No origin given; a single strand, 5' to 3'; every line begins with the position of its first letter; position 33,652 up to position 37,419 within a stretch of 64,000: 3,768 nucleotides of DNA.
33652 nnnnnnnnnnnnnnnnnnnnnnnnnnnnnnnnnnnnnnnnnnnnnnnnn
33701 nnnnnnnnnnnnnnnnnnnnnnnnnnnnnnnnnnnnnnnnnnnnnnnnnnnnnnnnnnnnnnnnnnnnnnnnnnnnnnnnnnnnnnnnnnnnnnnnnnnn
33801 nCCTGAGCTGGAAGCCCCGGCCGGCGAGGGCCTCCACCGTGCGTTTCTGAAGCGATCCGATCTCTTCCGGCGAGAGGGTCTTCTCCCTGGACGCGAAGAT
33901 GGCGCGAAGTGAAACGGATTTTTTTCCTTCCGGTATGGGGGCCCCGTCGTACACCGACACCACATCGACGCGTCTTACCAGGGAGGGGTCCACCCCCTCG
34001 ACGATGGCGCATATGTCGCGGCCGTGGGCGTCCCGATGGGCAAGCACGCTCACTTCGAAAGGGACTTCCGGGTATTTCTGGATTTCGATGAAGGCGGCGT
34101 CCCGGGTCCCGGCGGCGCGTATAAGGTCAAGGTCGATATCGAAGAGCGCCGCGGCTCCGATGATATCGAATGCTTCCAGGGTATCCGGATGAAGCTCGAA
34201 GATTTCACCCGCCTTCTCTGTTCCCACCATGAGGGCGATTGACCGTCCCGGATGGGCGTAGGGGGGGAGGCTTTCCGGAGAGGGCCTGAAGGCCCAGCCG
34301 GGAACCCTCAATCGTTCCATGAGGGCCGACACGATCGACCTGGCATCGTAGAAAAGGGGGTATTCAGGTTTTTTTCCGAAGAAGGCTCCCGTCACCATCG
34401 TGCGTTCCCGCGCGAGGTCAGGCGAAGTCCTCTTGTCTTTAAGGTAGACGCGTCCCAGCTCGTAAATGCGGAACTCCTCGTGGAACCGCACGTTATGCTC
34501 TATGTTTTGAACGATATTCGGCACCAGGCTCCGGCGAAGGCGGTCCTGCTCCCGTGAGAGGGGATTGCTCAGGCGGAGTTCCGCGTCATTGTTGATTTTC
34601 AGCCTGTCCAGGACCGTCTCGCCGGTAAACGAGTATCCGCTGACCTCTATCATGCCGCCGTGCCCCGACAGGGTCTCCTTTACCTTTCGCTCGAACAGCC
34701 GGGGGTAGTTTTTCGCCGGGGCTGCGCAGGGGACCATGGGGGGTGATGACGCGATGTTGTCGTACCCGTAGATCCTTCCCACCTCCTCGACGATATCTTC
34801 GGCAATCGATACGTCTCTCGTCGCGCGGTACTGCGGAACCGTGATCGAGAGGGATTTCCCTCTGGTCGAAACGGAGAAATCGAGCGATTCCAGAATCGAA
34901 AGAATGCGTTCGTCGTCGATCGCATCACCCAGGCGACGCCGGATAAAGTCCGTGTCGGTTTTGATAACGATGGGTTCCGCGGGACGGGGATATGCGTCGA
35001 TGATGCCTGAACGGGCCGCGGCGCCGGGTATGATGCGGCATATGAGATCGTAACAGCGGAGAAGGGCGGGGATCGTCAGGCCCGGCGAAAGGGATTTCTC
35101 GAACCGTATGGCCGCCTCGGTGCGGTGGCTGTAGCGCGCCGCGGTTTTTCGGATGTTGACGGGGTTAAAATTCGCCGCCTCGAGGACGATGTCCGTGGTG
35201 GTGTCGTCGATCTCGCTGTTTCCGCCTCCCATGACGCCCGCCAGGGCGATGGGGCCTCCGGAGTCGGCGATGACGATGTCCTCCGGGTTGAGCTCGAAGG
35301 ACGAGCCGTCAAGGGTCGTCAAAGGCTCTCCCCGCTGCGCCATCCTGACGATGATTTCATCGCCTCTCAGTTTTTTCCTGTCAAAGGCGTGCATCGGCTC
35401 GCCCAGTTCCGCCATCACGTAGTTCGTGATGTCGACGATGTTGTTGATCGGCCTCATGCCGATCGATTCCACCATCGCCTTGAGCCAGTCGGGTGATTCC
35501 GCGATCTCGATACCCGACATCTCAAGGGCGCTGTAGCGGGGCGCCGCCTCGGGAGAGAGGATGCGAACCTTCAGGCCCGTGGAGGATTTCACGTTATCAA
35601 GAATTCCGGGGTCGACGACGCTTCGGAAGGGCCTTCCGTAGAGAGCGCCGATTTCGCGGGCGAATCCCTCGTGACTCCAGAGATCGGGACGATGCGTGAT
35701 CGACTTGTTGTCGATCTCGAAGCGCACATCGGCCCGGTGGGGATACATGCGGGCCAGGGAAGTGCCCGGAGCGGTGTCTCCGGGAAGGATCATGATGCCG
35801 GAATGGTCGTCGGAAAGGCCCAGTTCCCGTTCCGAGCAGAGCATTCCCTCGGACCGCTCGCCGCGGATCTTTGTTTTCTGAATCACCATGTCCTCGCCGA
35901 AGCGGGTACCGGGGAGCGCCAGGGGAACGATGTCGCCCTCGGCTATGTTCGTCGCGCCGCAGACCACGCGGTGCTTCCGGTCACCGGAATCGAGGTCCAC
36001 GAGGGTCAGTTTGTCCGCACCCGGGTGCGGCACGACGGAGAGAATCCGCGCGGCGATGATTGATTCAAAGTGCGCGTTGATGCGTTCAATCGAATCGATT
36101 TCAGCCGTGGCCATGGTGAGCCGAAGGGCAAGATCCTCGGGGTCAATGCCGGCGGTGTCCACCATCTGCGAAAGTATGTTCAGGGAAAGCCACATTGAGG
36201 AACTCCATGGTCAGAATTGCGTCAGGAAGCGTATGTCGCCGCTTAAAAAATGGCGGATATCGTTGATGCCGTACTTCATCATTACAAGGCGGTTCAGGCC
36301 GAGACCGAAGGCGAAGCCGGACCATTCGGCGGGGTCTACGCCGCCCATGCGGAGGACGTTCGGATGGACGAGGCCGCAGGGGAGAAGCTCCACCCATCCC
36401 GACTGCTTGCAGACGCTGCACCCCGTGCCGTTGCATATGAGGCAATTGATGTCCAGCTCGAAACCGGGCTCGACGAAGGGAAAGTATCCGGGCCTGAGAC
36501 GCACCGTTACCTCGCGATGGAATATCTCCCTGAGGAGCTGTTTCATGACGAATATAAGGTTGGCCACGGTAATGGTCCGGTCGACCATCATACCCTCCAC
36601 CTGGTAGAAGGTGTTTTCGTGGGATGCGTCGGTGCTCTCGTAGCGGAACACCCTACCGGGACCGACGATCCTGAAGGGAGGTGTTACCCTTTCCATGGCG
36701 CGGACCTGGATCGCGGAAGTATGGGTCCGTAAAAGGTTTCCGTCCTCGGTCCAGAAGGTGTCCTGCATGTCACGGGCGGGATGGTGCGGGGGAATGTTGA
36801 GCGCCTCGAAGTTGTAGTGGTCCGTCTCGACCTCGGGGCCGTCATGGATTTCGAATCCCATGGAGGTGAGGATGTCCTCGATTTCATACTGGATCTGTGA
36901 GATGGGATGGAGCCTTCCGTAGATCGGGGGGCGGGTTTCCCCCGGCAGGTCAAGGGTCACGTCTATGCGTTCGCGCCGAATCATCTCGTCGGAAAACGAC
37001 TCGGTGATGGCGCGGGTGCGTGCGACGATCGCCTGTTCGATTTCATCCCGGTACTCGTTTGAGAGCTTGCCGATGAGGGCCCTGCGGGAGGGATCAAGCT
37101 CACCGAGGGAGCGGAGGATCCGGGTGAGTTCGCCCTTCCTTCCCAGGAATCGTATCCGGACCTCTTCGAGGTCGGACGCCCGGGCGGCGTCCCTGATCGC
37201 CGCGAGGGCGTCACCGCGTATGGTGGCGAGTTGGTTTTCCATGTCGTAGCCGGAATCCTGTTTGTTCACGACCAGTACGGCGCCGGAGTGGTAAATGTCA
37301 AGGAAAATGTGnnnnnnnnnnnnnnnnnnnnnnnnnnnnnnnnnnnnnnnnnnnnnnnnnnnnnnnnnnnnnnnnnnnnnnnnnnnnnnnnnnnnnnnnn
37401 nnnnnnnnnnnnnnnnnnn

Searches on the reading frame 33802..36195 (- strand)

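Call 53: search_protein_families(library=pfam, proteins=[window:33802-36195:-], max_evalue=0.0001)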
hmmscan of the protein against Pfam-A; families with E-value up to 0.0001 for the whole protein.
window:33802-36195:- (798 aa): 5 families
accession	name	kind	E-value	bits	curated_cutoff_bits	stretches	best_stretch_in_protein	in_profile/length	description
PF03483.22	B3_4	-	7.4e-61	205.2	29.3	1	218-388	2-172/174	B3/4 domain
PF17759.6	tRNA_synthFbeta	-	1.6e-39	136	22.4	1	481-689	1-214/214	Phenylalanyl tRNA synthetase beta chain CLM domain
PF03484.21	B5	-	3.1e-17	63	28.6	1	411-478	1-67/67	tRNA synthetase B5 domain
PF01588.26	tRNA_bind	-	4.5e-16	59.2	27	1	47-145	2-95/96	Putative tRNA binding domain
PF03147.19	FDX-ACB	-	3.7e-14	53.4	31.1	1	707-795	2-91/94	Ferredoxin-fold anticodon binding domain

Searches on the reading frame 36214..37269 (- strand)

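Call 53: search_protein_families(library=pfam, proteins=[window:36214-37269:-], max_evalue=0.0001)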
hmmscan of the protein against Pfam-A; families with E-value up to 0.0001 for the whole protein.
window:36214-37269:- (352 aa): 2 families
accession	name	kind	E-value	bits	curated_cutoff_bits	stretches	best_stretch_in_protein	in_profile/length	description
PF01409.25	tRNA-synt_2d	-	1.2e-90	303.7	19.8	1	106-352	6-246/246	tRNA synthetases class II core domain (F)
PF02912.23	Phe_tRNA-synt_N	-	2.6e-18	66.2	22.3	1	32-90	4-62/69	Aminoacyl tRNA synthetase class II, N-terminal domain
